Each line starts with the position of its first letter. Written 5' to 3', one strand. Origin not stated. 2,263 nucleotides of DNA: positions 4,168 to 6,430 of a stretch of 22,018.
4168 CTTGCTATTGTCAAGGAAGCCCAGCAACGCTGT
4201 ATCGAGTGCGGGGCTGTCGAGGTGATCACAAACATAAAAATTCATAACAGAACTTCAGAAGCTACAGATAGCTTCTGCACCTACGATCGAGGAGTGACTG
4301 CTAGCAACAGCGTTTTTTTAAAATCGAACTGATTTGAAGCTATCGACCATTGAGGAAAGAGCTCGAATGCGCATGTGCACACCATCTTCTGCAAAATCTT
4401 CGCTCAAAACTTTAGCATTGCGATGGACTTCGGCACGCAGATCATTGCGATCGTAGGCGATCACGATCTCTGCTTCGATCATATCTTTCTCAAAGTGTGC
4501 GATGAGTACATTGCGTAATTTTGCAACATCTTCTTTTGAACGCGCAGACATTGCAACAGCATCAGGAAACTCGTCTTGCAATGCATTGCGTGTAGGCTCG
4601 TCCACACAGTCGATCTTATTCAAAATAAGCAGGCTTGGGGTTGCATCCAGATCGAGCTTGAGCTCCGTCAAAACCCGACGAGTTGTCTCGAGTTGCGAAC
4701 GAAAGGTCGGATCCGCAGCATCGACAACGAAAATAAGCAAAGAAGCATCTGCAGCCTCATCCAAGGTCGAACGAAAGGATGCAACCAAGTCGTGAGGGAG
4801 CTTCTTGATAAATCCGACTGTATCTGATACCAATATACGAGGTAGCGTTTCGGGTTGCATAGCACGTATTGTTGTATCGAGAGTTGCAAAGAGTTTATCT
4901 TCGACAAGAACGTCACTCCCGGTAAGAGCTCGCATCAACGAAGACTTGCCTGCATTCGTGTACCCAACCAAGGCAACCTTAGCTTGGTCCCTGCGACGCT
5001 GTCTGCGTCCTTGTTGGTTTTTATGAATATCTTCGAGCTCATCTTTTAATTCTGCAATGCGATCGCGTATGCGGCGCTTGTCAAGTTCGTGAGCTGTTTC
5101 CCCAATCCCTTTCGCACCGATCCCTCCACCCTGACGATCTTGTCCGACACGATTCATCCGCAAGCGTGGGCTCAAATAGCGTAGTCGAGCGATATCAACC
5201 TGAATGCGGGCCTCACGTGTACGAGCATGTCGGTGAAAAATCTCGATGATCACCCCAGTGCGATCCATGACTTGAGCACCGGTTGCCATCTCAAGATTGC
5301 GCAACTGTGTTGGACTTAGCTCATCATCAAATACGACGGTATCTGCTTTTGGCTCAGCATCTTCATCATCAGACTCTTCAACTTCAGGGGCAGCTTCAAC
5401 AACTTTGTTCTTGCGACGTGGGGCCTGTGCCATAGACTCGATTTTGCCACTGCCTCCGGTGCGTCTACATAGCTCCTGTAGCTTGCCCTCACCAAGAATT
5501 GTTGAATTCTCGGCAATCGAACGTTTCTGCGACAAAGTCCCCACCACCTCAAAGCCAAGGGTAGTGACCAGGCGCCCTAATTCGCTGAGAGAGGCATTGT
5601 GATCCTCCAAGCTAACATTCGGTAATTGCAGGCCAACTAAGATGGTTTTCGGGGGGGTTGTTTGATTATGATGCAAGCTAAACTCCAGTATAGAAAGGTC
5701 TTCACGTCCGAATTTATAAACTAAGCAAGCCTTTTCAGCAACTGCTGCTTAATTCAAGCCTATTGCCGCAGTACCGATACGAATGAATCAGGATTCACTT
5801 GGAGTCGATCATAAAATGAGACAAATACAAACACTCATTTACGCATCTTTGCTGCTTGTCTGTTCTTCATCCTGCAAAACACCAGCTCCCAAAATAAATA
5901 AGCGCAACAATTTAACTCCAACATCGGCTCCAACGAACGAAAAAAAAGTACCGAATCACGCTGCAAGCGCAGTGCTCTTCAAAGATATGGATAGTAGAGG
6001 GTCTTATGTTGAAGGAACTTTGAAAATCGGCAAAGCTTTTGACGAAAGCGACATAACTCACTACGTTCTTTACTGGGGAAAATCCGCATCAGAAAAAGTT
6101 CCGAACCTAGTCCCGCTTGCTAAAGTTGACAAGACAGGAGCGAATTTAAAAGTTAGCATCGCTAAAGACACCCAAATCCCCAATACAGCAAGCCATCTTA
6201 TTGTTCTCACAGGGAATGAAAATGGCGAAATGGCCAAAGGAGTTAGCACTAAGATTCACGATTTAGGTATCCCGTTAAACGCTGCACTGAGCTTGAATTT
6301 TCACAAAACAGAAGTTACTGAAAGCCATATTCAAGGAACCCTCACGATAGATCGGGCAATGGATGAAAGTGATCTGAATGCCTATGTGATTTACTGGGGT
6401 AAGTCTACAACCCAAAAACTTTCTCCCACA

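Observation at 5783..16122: AT-rich compositional island comprising the two giant paralogs and the hybrid kinase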

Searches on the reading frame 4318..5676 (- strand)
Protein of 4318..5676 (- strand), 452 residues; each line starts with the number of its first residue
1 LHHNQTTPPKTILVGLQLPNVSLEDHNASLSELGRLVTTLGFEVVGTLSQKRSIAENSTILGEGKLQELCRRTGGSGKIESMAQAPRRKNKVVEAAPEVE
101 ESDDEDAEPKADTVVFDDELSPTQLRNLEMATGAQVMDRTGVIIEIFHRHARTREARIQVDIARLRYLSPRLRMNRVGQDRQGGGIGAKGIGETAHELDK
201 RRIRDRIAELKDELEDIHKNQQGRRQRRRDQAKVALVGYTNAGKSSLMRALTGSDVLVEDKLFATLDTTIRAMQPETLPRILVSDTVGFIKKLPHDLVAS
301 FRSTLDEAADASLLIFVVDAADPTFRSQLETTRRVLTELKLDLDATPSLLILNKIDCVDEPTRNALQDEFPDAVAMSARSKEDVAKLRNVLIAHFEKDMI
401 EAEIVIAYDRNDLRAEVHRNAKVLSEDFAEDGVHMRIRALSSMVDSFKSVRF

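Call 4: search_protein_families(library=pfam, proteins=[window:4318-5676:-], max_evalue=0.01)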
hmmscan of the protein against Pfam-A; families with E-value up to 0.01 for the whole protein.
window:4318-5676:- (452 aa): 10 families
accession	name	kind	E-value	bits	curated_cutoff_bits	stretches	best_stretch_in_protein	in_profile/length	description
PF13167.11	GTP-bdg_N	-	1.6e-23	83.5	25.4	2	98-147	39-88/89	GTP-binding GTPase N-terminal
PF16360.10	GTP-bdg_M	-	2.7e-23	82.7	29.5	1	150-228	1-79/79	GTP-binding GTPase Middle Region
PF01926.29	MMR_HSR1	-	4.9e-19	69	21.9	1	233-354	1-113/113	50S ribosome-binding GTPase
PF00350.29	Dynamin_N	-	0.00017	22.1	27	1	234-266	1-33/168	Dynamin family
PF03193.22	RsgA_GTPase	-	0.00024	21.4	30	0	310-391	22-104/174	RsgA GTPase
PF02421.24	FeoB_N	-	0.00045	20.2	27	1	233-361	2-121/156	Ferrous iron transport protein B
PF00025.27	Arf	-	0.0006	19.8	22.3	1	229-367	12-137/174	ADP-ribosylation factor family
PF04670.18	Gtr1_RagA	-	0.0011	18.9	22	1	233-382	1-148/232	Gtr1/RagA G protein conserved region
PF16897.10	MMR_HSR1_Xtn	-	0.0014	19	35.2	1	346-389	56-98/106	C-terminal region of MMR_HSR1 domain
PF19275.4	HflX_C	-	0.0048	17.4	26.4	0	372-437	11-77/102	HflX C-terminal domain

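Call 7: find_related_loci(query=window:4318-5676:-, collection=genome_contigs, flank=10000)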
Query window:4318-5676:- (452 aa) in genome_contigs; peptide patterns used: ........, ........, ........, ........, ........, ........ (x = any residue, [..] = any of these).
600 stretches matched a pattern (row limit reached: there are more); 573 encode a relative of the query (tblastn E <= 1e-3); the best 80 are kept; 80 distinct loci.
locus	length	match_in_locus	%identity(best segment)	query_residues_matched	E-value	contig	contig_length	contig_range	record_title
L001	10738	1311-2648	65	9-441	1e-175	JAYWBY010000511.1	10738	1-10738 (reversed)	MAG: Pseudomonadota bacterium isolate GL94_DN_concoct_230 GL94_DN_concoct_230_510, whole genome shotgun sequence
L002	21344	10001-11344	64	1-448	1e-172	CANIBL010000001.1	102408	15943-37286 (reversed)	MAG: Deltaproteobacteria bacterium isolate RE-9nov16-152 genome assembly, contig: RE-9nov16-C225, whole genome shotgun s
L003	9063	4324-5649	60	5-444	3e-161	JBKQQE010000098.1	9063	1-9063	MAG: Xanthobacteraceae bacterium isolate MGr1A1B1C__bin_74 MGr1A1B1C_000000037526, whole genome shotgun sequence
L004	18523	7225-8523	63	9-448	2e-160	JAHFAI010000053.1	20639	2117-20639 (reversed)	MAG: Deltaproteobacteria bacterium isolate nzgw171 NODE_2860_length_20640_cov_4.933135, whole genome shotgun sequence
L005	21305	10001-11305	58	9-444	3e-158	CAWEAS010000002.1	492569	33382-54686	MAG: uncultured Alphaproteobacteria bacterium isolate MFD05512.bin.1.8 genome assembly, contig: contig_11076, whole geno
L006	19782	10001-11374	57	9-448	8e-158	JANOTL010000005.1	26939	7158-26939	MAG: Pseudomonadota bacterium isolate VAR_39_metabat_297 VAR_39_k141_507969, whole genome shotgun sequence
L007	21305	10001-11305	58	9-444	2e-157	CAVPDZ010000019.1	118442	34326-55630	MAG: uncultured Alphaproteobacteria bacterium isolate MFD00008.bin.2.103 genome assembly, contig: contig_44041, whole ge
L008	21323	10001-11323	57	9-444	8e-156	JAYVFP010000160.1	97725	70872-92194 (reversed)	MAG: Archangium sp. isolate GL44_UP_metabat_111 GL44_UP_metabat_111_159, whole genome shotgun sequence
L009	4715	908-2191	60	9-442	1e-158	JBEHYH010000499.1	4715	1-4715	MAG: Myxococcota bacterium isolate ESF1.bin.39 NODE_23781_length_4715_cov_3.591638, whole genome shotgun sequence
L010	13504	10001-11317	58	5-444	8e-155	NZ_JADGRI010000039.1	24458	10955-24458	MAG: Bradyrhizobium sp. isolate Chersky.37_22 contig-100_169, whole genome shotgun sequence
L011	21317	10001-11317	58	9-448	7e-155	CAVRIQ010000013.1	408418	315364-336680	MAG: uncultured Alphaproteobacteria bacterium isolate MFD05942.bin.2.313 genome assembly, contig: contig_20788, whole ge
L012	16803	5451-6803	57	5-449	1e-154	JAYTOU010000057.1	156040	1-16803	MAG: Myxococcales bacterium isolate GFS_4219 GFS_4219_56, whole genome shotgun sequence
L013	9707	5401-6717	57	5-444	2e-153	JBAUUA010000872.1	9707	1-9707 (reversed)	MAG: Bradyrhizobium sp. isolate MFD05833_ilm_asm_bin8 k127_19191, whole genome shotgun sequence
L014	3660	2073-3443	56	9-449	3e-159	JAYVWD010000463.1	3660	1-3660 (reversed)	MAG: Pseudomonadota bacterium isolate GL82_DN_concoct_127 GL82_DN_concoct_127_462, whole genome shotgun sequence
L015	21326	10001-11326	57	5-444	6e-153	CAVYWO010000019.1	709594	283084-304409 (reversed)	MAG: uncultured Alphaproteobacteria bacterium isolate MFD01248.bin.2.46 genome assembly, contig: contig_9439, whole geno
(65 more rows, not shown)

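Call 12: list_cluster_members(proteins=[P0001, window:4318-5676:-, window:12910-16122:+, window:16140-16811:+, window:161-1297:+, window:20439-21530:+])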
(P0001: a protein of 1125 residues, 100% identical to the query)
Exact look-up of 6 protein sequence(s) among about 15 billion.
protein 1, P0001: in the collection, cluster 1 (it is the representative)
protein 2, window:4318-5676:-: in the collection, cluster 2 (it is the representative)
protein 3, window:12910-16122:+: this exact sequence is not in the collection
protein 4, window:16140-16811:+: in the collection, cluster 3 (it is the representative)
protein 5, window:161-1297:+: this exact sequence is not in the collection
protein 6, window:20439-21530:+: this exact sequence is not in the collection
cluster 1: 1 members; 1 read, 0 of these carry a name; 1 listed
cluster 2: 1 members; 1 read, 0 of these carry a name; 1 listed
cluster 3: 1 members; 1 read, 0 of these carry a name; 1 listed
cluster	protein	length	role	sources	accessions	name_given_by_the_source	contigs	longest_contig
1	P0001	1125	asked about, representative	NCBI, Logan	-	-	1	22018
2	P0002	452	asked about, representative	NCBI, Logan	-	-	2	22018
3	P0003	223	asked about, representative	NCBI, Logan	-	-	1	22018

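Call 28: find_homologous_proteins(query=window:4318-5676:-, max_evalue=1e-100)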
Query window:4318-5676:- (452 aa): 7772 proteins with E <= 1e-100 among 8000 candidates; the best 120 are listed.
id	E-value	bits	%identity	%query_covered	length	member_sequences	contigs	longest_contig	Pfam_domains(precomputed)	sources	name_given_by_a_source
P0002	4.6e-287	970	100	100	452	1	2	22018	PF01926.30,PF13167.12,PF16360.11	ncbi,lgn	-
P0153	1.1e-213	728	76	99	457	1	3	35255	PF01926.30,PF13167.12,PF16360.11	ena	-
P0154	3.8e-195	667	71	99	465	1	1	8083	PF01926.30,PF13167.12,PF02421.25,PF16360.11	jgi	jgi:GTP-binding protein HflX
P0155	2.2e-191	655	69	99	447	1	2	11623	PF01926.30,PF13167.12,PF02421.25,PF16360.11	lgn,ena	-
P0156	2.2e-190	651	70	99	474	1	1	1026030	PF01926.30,PF13167.12,PF02421.25,PF16360.11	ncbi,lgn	-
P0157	1.1e-189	649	68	99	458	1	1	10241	PF01926.30,PF13167.12,PF16360.11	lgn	-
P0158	1.1e-188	646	68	99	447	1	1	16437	PF01926.30,PF13167.12,PF02421.25,PF16360.11,PF03193.23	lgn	-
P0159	6.6e-182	623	66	99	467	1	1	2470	PF01926.30,PF13167.12,PF16360.11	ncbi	-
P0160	1.3e-178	613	66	98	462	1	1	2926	PF01926.30,PF13167.12,PF16360.11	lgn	-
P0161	8.5e-178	610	66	97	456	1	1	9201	PF01926.30,PF13167.12,PF16360.11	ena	-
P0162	3.6e-173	595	63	99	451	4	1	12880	PF01926.30,PF13167.12,PF16360.11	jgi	-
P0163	6.2e-172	591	65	96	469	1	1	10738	PF01926.30,PF13167.12,PF16360.11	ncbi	-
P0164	1.0e-171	590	64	95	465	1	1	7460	PF01926.30,PF13167.12,PF02421.25,PF16360.11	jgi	-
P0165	1.2e-171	590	64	99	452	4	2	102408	PF01926.30,PF13167.12,PF16360.11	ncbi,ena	-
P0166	2.5e-171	589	64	97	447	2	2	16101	PF01926.30,PF13167.12,PF02421.25,PF16360.11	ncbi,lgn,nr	ncbi:MAG: GTPase HflX [Oligoflexales bacterium]|nr:GTPase HflX [Oligoflexales bacterium]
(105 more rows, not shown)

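Call 29: find_encoding_contigs(protein=P0153, flank=10000, max_places=3)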
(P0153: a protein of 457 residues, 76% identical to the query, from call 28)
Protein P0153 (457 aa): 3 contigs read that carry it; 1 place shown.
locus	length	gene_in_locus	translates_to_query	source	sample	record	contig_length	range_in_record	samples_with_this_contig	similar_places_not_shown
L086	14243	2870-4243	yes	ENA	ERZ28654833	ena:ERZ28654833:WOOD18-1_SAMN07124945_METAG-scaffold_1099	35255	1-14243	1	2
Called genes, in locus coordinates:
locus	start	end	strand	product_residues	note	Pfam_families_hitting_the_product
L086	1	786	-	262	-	?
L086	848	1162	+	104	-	PF00893:Multi_Drug_Res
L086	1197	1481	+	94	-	-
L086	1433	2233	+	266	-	PF02016:Peptidase_S66, PF17676:Peptidase_S66C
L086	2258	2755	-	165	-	PF03449:GreA_GreB_N, PF01272:GreA_GreB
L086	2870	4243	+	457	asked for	PF13167:GTP-bdg_N, PF16360:GTP-bdg_M, PF01926:MMR_HSR1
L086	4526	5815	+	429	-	PF00012:HSP70, PF06723:MreB_Mbl (weak), PF00012:HSP70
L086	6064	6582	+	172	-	-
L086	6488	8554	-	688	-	PF03190:Thioredox_DsbH, PF13899:Thioredoxin_7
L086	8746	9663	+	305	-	PF00892:EamA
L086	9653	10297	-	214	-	-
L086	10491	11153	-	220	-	-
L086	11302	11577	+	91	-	PF01541:GIY-YIG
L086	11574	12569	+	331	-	PF01400:Astacin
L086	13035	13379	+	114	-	-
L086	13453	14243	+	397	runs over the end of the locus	-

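Call 30: find_encoding_contigs(protein=P0156, flank=10000, max_places=2)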
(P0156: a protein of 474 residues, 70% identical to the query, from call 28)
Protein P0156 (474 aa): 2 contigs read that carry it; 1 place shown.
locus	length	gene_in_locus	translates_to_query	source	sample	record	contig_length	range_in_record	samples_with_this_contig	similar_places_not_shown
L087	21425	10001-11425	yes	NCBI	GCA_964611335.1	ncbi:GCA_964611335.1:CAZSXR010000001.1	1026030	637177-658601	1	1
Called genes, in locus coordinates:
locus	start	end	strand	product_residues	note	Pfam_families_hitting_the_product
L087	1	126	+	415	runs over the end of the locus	PF04191:PEMT (faint), PF04140:ICMT (weak)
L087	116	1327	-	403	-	-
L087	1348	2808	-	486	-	PF00474:SSF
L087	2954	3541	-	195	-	PF01243:PNPOx_N (weak)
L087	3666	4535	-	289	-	PF01063:Aminotran_4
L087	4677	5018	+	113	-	-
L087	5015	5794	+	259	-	PF01177:Asp_Glu_race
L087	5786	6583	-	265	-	PF05721:PhyH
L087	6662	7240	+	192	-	-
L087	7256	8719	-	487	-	PF00171:Aldedh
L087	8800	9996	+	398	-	PF00561:Abhydrolase_1 (faint)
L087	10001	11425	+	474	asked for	PF02421:FeoB_N (faint), PF13167:GTP-bdg_N, PF16360:GTP-bdg_M, PF01926:MMR_HSR1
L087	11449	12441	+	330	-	PF00762:Ferrochelatase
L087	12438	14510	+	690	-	PF03190:Thioredox_DsbH, PF13899:Thioredoxin_7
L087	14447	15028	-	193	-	PF12796:Ank_2, PF13606:Ank_3 (faint), PF13637:Ank_4 (weak), PF13857:Ank_5 (weak), PF00023:Ank (weak)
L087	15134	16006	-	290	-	-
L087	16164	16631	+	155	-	PF24961:NfeD_membrane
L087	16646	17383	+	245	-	PF01145:Band_7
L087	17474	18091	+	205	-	PF01726:LexA_DNA_bind, PF00717:Peptidase_S24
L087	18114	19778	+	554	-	PF00501:AMP-binding, PF13193:AMP-binding_C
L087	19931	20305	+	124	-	-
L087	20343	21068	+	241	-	PF03740:PdxJ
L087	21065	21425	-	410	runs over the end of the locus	PF01743:PolyA_pol, PF12627:PolyA_pol_RNAbd, PF13735:tRNA_NucTran2_2 (weak)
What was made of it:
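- The window's SPFH lacks the NfeD partner seen in L087 (call 30).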

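Call 31: find_encoding_contigs(protein=P0158, flank=10000, max_places=2)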
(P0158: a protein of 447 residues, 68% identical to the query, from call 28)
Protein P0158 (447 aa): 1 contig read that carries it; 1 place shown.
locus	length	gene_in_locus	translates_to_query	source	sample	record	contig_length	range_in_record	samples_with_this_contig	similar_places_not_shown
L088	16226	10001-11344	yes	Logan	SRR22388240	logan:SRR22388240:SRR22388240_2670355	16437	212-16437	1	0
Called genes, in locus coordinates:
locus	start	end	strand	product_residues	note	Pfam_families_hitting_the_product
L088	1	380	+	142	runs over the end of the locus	-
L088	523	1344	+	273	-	-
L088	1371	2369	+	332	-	-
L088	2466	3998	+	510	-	PF09286:Pro-kuma_activ, PF00082:Peptidase_S8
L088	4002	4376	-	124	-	PF00072:Response_reg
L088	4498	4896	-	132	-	PF10861:DUF2784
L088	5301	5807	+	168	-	PF00034:Cytochrom_C (weak), PF13442:Cytochrome_CBB3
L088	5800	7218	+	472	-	PF00115:COX1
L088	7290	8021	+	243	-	PF27154:ORF11_beta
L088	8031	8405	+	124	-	PF03733:YccF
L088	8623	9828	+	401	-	-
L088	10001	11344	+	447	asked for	PF02421:FeoB_N (faint), PF13167:GTP-bdg_N, PF16360:GTP-bdg_M, PF03193:RsgA_GTPase (faint), PF01926:MMR_HSR1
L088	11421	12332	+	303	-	-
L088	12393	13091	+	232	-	-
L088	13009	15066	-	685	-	PF03190:Thioredox_DsbH, PF13899:Thioredoxin_7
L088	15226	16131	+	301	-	PF00892:EamA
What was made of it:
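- L086 and L088 lack hemH and SPFH near hflX (calls 29, 31).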

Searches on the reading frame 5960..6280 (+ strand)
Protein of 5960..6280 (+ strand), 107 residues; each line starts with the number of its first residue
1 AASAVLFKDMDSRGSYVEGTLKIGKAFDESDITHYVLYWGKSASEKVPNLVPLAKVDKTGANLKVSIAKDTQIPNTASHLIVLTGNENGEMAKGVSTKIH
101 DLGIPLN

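Call 50: predict_structure(alignment_id=A3)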
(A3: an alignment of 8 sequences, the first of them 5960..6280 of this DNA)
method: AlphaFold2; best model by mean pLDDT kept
length: 107 residues; sequences in the alignment: 8
mean_pLDDT: 78.3   pTM: 0.72
mean pLDDT of the five models: 78.3, 72.0, 71.3, 70.4, 68.7
residues with pLDDT >= 90: 14; 70-90: 64; 50-70: 29; < 50: 0
segments of 3 or more residues with pLDDT < 50: none
pLDDT, mean of each block of 10 residues (from residue 1): 58 66 72 89 89 83 72 88 89 83 70
secondary structure, 60 per line:
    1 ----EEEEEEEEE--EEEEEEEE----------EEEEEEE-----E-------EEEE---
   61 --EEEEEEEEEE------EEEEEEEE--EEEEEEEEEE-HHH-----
elements in order: E5-13 E16-23 E34-40 E54-57 E63-72 E79-86 E89-98
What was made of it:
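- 5960..7864 (+): Six tandem repeats of about 100 aa in P1, diverged to 14-39% identity. No repeat is detectable at the DNA level. AlphaFold model of repeat 1 is a seven-strand beta-sandwich, pLDDT 78 (call 50).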

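Call 53: fold_search(model_id=the predicted structure, library=pdb)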
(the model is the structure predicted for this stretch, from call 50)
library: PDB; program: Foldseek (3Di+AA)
matches with E <= 10: 979; with E <= 0.001: 0
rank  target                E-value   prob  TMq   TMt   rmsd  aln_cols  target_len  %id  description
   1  5ucb_B                4.1e-02  0.69  0.28  0.22   7.4       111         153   13  Structure of antigen-Fab complex with engineered switch residue region. (released 2017-12-27)
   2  5x0t_E                5.6e-02  0.98  0.45  0.56   4.5        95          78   12  Crystal structure of CD147 C2 domain in complex with Fab of its monoclonal antibody 6H8 (released 2018-01-24)
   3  2v9u_A                6.3e-02  0.95  0.44  0.38   6.5       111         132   15  Rim domain of main porin from Mycobacteria smegmatis (released 2008-01-15)
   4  4uwq_K                6.3e-02  0.91  0.42  0.38   5.9       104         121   10  Crystal structure of the disulfide-linked complex of the thiosulfodyrolase SoxB with the carrier-protein SoxYZ from Th (released 2015-12-09)
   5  2dze_B                6.6e-02  0.84  0.38  0.28   7.0       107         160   11  Crystal structure of histone chaperone Asf1 in complex with a C-terminus of histone H3 (released 2007-10-16)
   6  2ygv_D                8.2e-02  0.44  0.29  0.24   7.8       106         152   15  Conserved N-terminal domain of the yeast Histone Chaperone Asf1 in complex with the C-terminal fragment of Rad53 (released 2012-02-15)
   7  2z3f_F                8.7e-02  0.90  0.42  0.32   5.8       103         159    9  Crystal structure of spCia1/Asf1 complexed with Cac2 peptide (released 2008-03-11)
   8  7eaa_B                8.7e-02  0.82  0.37  0.36   6.1       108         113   11  crystal structure of NDP52 SKICH domain in complex with RB1CC1 coiled-coil domain (released 2021-12-22)
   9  1va9_MODEL_1_A        9.7e-02  0.95  0.50  0.45   5.5       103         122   12  Solution structure of the second FNIII domain of DSCAML1 protein (released 2005-02-22)
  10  7qfa_C                9.7e-02  0.47  0.30  0.29   6.9       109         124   14  Monoclinic crystal structure of PTG CBM21 in complex with beta-cyclodextrin (released 2022-11-02)
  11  2eef_MODEL_1_A        9.7e-02  0.25  0.25  0.20   8.1       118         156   10  Solution structure of the CBM_21 domain from human protein phosphatase 1, regulatory (inhibitor) subunit 3B (released 2007-08-21)
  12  2ygv_A                1.0e-01  0.51  0.30  0.24   7.8       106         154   15  Conserved N-terminal domain of the yeast Histone Chaperone Asf1 in complex with the C-terminal fragment of Rad53 (released 2012-02-15)
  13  8ghm_O                1.1e-01  0.89  0.43  0.33   5.6       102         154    8  Hir1 WD40 domains and Asf1/H3/H4 (released 2024-07-10)
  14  7qfa_B                1.1e-01  0.33  0.28  0.26   7.2       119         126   11  Monoclinic crystal structure of PTG CBM21 in complex with beta-cyclodextrin (released 2022-11-02)
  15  4yok                  1.2e-01  0.44  0.34  0.23   6.9       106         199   14  Crystal structure of a DUF3823 family protein (PARMER_04126) from Parabacteroides merdae ATCC 43184 at 1.80 A resolution (released 2015-03-25)
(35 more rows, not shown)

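Call 64: search_protein_families(library=pfam, alignment_id=A3, max_evalue=1)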
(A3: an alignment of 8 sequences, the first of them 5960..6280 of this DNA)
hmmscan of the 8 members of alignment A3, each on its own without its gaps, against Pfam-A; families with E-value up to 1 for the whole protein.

A. member 1, window:5960-6280:+ (107 aa): 0 families

B. families by the number of members that match (of 8 scanned): 9 families
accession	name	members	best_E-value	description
PF16794.11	fn3_4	1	0.0044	Fibronectin-III type domain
PF09167.16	DUF1942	1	0.0087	Domain of unknown function (DUF1942)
PF12698.13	ABC2_membrane_3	1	0.015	ABC-2 family transporter protein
PF12538.13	FtsK_SpoIIIE_N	1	0.028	DNA transporter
PF22374.1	Clospo_01618-like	1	0.04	Clospo_01618-like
PF23462.1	LysM3_NFP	1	0.095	NFP LysM3 domain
PF16389.11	DUF4998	1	0.11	Domain of unknown function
PF06294.16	CH_2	1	0.14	CH-like domain in sperm protein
PF08366.18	LLGL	1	0.19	LLGL2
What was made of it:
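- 5960..7864 (+): No Pfam family (call 64).
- Tried and rejected: Pfam gave nothing on the repeats (call 64).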
